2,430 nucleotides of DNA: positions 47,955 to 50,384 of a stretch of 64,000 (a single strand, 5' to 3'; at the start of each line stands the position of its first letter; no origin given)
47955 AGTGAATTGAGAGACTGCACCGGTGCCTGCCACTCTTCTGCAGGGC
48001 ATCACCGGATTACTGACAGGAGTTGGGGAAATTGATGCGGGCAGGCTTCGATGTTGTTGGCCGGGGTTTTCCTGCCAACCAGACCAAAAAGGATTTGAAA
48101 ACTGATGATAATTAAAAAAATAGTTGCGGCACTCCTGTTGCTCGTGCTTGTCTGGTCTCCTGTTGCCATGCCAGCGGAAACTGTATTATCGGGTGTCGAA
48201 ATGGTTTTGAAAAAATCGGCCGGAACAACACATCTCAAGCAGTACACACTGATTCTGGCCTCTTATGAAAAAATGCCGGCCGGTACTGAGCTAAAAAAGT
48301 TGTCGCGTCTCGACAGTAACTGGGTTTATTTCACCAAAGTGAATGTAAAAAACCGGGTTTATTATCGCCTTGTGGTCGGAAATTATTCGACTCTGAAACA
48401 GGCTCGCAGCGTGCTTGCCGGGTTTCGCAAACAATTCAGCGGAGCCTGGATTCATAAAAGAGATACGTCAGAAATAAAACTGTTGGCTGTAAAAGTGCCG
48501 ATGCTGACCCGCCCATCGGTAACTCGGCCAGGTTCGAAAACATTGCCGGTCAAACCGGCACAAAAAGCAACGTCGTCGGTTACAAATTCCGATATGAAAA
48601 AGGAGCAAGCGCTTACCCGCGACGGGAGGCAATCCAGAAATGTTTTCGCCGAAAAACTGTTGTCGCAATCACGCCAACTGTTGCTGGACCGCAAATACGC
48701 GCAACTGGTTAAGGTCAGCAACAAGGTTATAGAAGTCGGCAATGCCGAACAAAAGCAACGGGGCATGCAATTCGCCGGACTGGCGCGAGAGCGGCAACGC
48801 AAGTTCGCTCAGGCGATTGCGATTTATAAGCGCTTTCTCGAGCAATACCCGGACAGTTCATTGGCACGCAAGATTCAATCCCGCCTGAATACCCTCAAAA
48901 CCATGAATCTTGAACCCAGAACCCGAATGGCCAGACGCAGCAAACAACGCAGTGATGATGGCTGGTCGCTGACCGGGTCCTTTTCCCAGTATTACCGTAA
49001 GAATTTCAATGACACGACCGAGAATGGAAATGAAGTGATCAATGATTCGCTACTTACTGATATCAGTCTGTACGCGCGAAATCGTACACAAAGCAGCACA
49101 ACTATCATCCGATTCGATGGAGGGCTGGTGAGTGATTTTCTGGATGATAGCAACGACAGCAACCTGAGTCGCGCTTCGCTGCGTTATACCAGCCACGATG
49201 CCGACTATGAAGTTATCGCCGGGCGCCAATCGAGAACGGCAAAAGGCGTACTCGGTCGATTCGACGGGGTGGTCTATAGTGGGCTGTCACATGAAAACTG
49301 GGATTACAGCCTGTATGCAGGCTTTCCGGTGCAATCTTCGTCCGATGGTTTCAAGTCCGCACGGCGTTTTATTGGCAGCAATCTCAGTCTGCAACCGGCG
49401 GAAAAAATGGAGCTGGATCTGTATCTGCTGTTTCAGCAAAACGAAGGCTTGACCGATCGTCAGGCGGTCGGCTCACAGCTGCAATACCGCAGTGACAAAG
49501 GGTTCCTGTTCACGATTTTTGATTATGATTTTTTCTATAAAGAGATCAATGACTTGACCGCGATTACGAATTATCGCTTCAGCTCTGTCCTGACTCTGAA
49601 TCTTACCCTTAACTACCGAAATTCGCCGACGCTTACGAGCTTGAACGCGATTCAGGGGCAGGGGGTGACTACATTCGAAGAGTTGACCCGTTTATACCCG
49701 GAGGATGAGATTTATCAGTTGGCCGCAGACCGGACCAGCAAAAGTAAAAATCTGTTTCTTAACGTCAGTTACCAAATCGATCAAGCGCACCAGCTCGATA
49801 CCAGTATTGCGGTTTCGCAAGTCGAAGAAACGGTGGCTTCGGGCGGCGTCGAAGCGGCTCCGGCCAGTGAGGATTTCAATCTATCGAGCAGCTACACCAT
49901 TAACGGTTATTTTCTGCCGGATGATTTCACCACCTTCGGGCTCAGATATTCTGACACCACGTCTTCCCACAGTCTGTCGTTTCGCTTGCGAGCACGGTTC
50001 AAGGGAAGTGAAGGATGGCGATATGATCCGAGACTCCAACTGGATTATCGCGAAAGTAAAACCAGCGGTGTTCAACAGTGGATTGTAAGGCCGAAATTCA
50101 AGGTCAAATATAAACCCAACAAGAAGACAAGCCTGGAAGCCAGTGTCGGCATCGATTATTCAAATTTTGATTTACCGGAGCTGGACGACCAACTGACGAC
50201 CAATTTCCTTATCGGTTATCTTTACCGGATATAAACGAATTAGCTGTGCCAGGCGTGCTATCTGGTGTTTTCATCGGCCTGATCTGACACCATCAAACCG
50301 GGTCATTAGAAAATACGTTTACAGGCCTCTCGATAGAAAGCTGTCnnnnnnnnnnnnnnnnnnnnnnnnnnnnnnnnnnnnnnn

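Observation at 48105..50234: SPOR peptidoglycan-binding domain fused to a TPR segment and a putative outer-membrane beta-barrel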

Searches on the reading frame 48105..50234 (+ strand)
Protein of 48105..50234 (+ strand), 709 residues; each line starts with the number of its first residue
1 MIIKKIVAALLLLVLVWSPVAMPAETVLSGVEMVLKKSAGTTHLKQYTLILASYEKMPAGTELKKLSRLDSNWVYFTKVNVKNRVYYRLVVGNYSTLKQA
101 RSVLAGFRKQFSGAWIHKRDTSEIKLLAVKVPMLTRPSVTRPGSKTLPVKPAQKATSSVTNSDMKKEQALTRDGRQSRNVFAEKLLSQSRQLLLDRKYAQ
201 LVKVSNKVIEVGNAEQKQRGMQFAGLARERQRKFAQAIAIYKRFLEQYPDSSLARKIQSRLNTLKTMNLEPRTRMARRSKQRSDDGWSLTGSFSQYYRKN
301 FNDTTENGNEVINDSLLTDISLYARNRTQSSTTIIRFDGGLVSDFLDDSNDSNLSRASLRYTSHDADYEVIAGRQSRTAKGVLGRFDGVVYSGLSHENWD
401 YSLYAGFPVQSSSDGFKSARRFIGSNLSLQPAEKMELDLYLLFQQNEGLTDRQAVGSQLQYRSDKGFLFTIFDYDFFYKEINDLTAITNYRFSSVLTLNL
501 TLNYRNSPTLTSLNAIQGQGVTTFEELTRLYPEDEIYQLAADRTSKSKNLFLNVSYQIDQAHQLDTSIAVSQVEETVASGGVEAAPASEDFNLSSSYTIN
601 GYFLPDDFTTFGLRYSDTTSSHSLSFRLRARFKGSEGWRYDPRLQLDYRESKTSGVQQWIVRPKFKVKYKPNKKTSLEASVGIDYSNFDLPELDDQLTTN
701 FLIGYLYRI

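Call 5: search_protein_families(library=pfam, proteins=[window:48105-50234:+], max_evalue=1)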
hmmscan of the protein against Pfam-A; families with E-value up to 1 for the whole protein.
window:48105-50234:+ (709 aa): 9 families
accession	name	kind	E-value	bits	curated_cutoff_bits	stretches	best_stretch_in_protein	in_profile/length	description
PF13174.12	TPR_6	-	5.2e-06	27.2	26.3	1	225-251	7-33/33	Tetratricopeptide repeat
PF05036.18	SPOR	-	2.3e-05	25.1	21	1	47-116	5-74/76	SPOR domain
PF13428.12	TPR_14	-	0.00038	21.3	23.5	1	225-256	8-39/44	Tetratricopeptide repeat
PF13371.12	TPR_9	-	0.011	16.1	35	1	225-262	36-73/73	Tetratricopeptide repeat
PF13432.12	TPR_16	-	0.016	16.1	32.7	1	225-257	4-36/65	Tetratricopeptide repeat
PF25605.1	Phage_80a_gp11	-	0.042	14.6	27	0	292-335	23-66/76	Phage 80a gp11 protein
PF13525.12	YfiO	-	0.05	13.8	25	1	231-266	103-138/203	Outer membrane lipoprotein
PF07719.23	TPR_2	-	0.16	12.6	27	1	224-250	7-33/34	Tetratricopeptide repeat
PF24575.1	TPR_Slam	-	0.18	12.7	35.2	1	226-255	55-84/104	Surface lipoprotein assembly modifier, N-terminal TPR repeats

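Call 6: search_protein_families(library=ncbifam, proteins=[window:48105-50234:+], max_evalue=1)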
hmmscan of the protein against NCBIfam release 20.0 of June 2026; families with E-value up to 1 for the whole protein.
window:48105-50234:+ (709 aa): 2 families
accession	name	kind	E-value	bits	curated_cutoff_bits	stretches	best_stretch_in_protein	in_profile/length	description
TIGR03302.1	OM_YfiO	subfamily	0.0086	15.6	81.4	1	230-265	127-162/239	outer membrane protein assembly factor BamD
TIGR02795.1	tol_pal_ybgF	equivalog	0.02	15.5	90.1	1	230-254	14-38/119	tol-pal system protein YbgF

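Call 7: find_homologous_proteins(query=window:48105-50234:+)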
Query window:48105-50234:+ (709 aa): 435 proteins with E <= 0.001 among 8000 candidates; the best 120 are listed.
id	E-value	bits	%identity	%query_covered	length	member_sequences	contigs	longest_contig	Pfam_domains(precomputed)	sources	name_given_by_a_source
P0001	0.0e+0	1564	100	100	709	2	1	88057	PF05036.19,PF13174.13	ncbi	-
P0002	2.7e-293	992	65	99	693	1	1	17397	-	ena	-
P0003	2.9e-287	973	62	99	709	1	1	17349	-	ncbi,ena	-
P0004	2.3e-282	956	62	100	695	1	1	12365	PF05036.19,PF13174.13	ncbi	-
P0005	2.4e-229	781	51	99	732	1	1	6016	-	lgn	-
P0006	1.2e-219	749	50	99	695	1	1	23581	-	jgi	jgi:hypothetical protein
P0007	4.2e-218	744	48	100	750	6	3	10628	-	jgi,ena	-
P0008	9.4e-216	736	48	100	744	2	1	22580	-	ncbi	-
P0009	8.1e-215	733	48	100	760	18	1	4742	-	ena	-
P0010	1.4e-214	732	49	99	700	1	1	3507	-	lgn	-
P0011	3.1e-214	731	49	100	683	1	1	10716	-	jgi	jgi:hypothetical protein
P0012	5.3e-212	724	48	100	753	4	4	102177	-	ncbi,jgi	-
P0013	4.8e-210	717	49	100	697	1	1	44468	-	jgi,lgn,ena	-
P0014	6.1e-204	697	46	100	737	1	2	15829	-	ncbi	-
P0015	3.3e-203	695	46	100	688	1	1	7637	-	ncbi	-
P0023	1.2e-187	643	45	96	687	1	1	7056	PF05036.19,PF13174.13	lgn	-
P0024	4.9e-186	638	44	100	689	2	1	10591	PF05036.19,PF13174.13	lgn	-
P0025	1.5e-185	636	42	98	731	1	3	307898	-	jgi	-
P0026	2.6e-184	632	44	99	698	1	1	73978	PF05036.19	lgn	-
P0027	3.4e-183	629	44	99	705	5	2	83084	PF05036.19,PF13174.13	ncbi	-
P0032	5.6e-179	615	43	98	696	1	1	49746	PF05036.19,PF13174.13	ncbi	-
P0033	6.5e-179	615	44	97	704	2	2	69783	PF05036.19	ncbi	-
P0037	3.8e-177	609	44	97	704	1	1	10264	PF05036.19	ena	-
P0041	1.1e-175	604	43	99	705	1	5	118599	PF05036.19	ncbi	-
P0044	6.3e-173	595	42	98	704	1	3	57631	PF05036.19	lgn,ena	-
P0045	6.8e-172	591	43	96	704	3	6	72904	PF05036.19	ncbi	-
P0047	3.9e-170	586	43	97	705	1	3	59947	PF05036.19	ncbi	-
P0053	1.9e-160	554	39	98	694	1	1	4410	PF05036.19,PF13174.13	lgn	-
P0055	3.3e-103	364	34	93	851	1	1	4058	PF05036.19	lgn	-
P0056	2.6e-96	342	32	91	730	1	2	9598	PF05036.19,PF13525.13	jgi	-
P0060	6.5e-92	327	32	91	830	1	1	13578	PF05036.19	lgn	-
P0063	1.1e-90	323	31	91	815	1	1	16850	PF05036.19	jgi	-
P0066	5.1e-88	314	31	99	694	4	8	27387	PF05036.19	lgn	-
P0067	2.1e-86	309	31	93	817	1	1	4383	PF05036.19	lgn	-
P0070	1.2e-84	303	30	89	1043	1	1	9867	PF05036.19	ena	-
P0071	1.5e-84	303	30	94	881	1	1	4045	PF05036.19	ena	-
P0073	3.2e-84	302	30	90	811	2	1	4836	PF05036.19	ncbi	-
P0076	8.6e-83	297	31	91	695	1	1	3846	PF05036.19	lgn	-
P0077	1.0e-82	297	30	93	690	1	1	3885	PF05036.19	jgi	jgi:hypothetical protein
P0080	2.0e-81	292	31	93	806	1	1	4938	PF05036.19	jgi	jgi:hypothetical protein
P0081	3.4e-81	292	31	97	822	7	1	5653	PF05036.19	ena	-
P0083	3.9e-81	291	31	89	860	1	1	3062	PF05036.19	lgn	-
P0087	1.4e-80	290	31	89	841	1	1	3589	PF05036.19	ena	-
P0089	5.1e-80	288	28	99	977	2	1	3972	PF05036.19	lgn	-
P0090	8.7e-80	287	30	99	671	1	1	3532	PF05036.19,PF13432.13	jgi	jgi:tetratricopeptide (TPR) repeat protein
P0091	1.5e-79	286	30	87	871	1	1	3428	PF05036.19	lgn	-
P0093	2.1e-79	286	30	93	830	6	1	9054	PF05036.19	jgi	jgi:tetratricopeptide (TPR) repeat protein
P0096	6.4e-79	284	30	93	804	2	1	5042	PF05036.19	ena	-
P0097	1.1e-78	283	30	94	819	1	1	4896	PF05036.19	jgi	jgi:tetratricopeptide (TPR) repeat protein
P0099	1.8e-78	283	31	93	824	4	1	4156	PF05036.19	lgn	-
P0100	2.1e-78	283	30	96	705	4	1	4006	PF05036.19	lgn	-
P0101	2.5e-78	282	30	93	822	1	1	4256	PF05036.19,PF13428.13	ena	-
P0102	2.9e-78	282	28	88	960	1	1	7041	PF05036.19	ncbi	-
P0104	4.1e-78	282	30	90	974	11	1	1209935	PF05036.19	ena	-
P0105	4.3e-78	281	29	93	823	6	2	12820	PF05036.19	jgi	jgi:tetratricopeptide (TPR) repeat protein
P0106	4.3e-78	281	29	93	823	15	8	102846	PF05036.19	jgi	jgi:tetratricopeptide (TPR) repeat protein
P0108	4.6e-78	281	30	96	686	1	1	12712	PF05036.19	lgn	-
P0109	5.5e-78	281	29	93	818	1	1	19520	PF05036.19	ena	-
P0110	7.1e-78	281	29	95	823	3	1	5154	PF05036.19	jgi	jgi:tetratricopeptide (TPR) repeat protein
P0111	1.1e-77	280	31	74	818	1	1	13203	PF05036.19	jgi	jgi:tetratricopeptide (TPR) repeat protein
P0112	1.2e-77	280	32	91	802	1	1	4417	PF05036.19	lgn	-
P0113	1.2e-77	280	30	90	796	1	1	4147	PF05036.19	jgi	jgi:hypothetical protein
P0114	1.8e-77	279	29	93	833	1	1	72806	PF05036.19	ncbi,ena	-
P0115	1.8e-77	279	29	91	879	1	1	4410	PF05036.19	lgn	-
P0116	2.7e-77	279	30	93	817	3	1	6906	PF05036.19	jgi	-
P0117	3.1e-77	279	30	93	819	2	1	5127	PF05036.19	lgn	-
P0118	3.2e-77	279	28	98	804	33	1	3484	PF05036.19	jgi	jgi:tetratricopeptide (TPR) repeat protein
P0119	3.2e-77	279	29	92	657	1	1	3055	PF05036.19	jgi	jgi:tetratricopeptide (TPR) repeat protein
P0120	3.3e-77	279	31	90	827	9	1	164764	PF05036.19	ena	-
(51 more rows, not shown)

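Call 8: search_solved_structures(query=window:48105-50234:+, max_evalue=10)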
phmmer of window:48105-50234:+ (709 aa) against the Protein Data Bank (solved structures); distinct sequences matched with E-value up to 10: 11.
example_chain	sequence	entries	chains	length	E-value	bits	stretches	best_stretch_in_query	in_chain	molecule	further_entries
4gcn_A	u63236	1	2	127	0.2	13.2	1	194-258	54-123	Protein STI-1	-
3wkj_D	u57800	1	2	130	0.27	12.8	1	222-272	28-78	Histone H2B type 1-A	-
5gsu_D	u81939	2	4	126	0.29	12.7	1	222-272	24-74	Histone H2B type 1-A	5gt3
6pwe_D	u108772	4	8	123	0.48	12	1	215-266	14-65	Histone H2B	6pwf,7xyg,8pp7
6dzt_D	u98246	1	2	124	0.48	11.9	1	215-266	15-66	Histone H2B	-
8pp6_D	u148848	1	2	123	0.48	11.9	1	215-266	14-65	Histone H2B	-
8ux1_D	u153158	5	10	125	0.48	11.9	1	215-266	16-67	Histone H2B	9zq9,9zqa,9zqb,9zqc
2pyo_D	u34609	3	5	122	0.48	11.9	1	215-266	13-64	Histone H2B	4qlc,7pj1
9dil_C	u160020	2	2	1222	0.57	11.7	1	108-178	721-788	Deubiquitinating protein VCPIP1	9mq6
9mpr_G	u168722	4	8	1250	0.59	11.6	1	108-178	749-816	Deubiquitinating protein VCPIP1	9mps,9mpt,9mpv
3x1t_D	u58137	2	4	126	0.64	11.5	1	222-271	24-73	Histone H2B type 1-A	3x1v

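Call 10: find_encoding_contigs(protein=P0001, flank=10000, max_places=2)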
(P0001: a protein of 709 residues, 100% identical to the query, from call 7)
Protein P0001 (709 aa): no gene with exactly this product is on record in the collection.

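Call 11: find_encoding_contigs(protein=P0012, flank=10000, max_places=2)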
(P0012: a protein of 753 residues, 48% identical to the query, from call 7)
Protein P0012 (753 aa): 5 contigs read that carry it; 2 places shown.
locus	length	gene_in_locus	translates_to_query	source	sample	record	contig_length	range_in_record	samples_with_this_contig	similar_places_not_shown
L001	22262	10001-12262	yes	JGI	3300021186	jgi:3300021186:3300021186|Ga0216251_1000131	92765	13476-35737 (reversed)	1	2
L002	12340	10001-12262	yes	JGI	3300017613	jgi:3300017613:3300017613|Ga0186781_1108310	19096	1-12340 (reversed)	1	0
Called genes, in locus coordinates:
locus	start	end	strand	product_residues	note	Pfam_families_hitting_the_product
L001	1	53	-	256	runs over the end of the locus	-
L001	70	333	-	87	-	-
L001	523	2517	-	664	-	PF12796:Ank_2, PF13857:Ank_5, PF12796:Ank_2, PF13637:Ank_4 (weak), PF00023:Ank (weak), PF12796:Ank_2, PF13637:Ank_4, PF12796:Ank_2, +5 more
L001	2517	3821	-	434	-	PF00037:Fer4 (weak), PF12797:Fer4_2 (weak), PF12837:Fer4_6 (weak), PF12838:Fer4_7 (weak), PF13237:Fer4_10, PF14697:Fer4_21, PF07992:Pyr_redox_2, PF13738:Pyr_redox_3, +8 more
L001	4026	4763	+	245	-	-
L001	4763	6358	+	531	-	PF02085:Cytochrom_CIII (faint), PF14522:Cytochrome_C7 (faint), PF14537:Cytochrom_c3_2 (faint), PF22113:Mtrc-MtrF_II-IV_dom (faint)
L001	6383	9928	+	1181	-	-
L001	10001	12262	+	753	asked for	-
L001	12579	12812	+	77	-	-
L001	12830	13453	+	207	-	PF01810:LysE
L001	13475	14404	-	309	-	PF02401:LYTB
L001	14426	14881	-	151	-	PF00254:FKBP_C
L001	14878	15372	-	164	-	PF01252:Peptidase_A8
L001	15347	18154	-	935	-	PF00133:tRNA-synt_1, PF01921:tRNA-synt_1f (faint), PF09334:tRNA-synt_1g, PF01406:tRNA-synt_1e (weak), PF08264:Anticodon_1, PF06827:zf-FPG_IleRS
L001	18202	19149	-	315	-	PF06574:FAD_syn, PF01467:CTP_transf_like (faint), PF01687:Flavokinase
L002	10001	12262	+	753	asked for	-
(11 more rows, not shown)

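Call 12: find_encoding_contigs(protein=P0104, flank=10000, max_places=1)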
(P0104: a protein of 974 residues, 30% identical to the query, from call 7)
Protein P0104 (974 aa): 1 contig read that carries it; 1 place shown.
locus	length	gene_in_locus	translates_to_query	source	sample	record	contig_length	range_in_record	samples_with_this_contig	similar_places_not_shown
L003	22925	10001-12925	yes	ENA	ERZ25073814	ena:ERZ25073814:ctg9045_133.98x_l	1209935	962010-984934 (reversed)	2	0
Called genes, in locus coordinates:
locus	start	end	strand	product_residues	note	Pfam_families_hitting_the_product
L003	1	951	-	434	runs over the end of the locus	PF00037:Fer4 (weak), PF12797:Fer4_2 (weak), PF12837:Fer4_6 (weak), PF13237:Fer4_10, PF14697:Fer4_21, PF13187:Fer4_9 (weak), PF07992:Pyr_redox_2, PF13738:Pyr_redox_3, +10 more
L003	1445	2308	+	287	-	-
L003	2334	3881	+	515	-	PF02085:Cytochrom_CIII (faint), PF14522:Cytochrome_C7 (faint), PF14537:Cytochrom_c3_2 (faint)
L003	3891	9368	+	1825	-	-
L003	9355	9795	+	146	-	-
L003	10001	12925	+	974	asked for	PF05036:SPOR (weak)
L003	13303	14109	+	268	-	PF07730:HisKA_3, PF13581:HATPase_c_2 (weak), PF02518:HATPase_c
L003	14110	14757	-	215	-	PF00072:Response_reg, PF00196:GerE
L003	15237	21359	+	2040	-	PF17210:SdrD_B (faint), PF00404:Dockerin_1 (weak)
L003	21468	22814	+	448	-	PF07731:Cu-oxidase_2, PF07732:Cu-oxidase_3, PF00394:Cu-oxidase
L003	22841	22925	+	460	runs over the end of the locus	PF07731:Cu-oxidase_2 (faint), PF07732:Cu-oxidase_3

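Call 13: find_encoding_contigs(protein=P0106, flank=10000, max_places=1)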
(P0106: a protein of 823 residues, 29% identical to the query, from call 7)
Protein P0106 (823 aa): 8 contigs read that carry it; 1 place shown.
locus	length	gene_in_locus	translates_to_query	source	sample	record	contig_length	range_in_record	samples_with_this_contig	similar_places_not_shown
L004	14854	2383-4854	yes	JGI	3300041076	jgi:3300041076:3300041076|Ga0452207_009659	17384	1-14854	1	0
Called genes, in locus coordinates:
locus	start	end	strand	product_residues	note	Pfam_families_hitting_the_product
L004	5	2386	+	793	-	-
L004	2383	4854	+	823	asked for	PF05036:SPOR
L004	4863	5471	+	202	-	-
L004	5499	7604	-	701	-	PF07715:Plug (weak), PF00593:TonB_dep_Rec_b-barrel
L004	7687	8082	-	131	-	-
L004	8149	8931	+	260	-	PF00072:Response_reg, PF00196:GerE, PF08281:Sigma70_r4_2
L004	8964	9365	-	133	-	PF00072:Response_reg, PF23198:PDE8A_N (faint)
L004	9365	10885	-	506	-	PF00672:HAMP (weak), PF00512:HisKA (weak), PF02518:HATPase_c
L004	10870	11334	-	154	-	-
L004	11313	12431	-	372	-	-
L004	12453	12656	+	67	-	-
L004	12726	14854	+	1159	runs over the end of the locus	PF01558:POR, PF20169:DUF6537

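Call 14: find_encoding_contigs(protein=P0025, flank=10000, max_places=1)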
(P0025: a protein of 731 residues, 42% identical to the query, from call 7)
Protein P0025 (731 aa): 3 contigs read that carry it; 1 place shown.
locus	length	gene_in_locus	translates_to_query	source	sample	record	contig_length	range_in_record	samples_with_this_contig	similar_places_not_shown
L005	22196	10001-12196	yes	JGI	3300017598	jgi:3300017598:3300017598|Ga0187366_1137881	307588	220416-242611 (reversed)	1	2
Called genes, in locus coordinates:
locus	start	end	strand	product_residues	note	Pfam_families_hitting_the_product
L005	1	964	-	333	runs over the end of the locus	PF01180:DHO_dh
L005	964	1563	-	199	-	PF09837:DUF2064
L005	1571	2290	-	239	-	PF13641:Glyco_tranf_2_3 (faint), PF00535:Glycos_transf_2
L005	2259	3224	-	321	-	PF04055:Radical_SAM, PF12345:DUF3641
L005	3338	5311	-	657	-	PF08238:Sel1, PF12796:Ank_2 (weak), PF12796:Ank_2, PF00023:Ank (weak), PF13857:Ank_5 (weak), PF12796:Ank_2, PF00023:Ank, PF12796:Ank_2, +5 more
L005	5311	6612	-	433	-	PF00037:Fer4 (weak), PF12797:Fer4_2 (weak), PF12838:Fer4_7, PF13187:Fer4_9 (weak), PF13237:Fer4_10, PF14697:Fer4_21, PF07992:Pyr_redox_2, PF13738:Pyr_redox_3, +6 more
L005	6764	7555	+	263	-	-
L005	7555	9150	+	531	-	PF02085:Cytochrom_CIII (faint), PF14522:Cytochrome_C7 (faint), PF22113:Mtrc-MtrF_II-IV_dom (faint), PF14537:Cytochrom_c3_2 (faint)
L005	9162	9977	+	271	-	PF02085:Cytochrom_CIII (faint), PF14522:Cytochrome_C7 (faint), PF14537:Cytochrom_c3_2 (faint)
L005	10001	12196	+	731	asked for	-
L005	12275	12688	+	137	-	PF00293:NUDIX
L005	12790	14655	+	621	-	-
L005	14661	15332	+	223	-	PF00702:Hydrolase, PF13419:HAD_2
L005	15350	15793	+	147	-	PF04828:GFA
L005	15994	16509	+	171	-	PF01638:HxlR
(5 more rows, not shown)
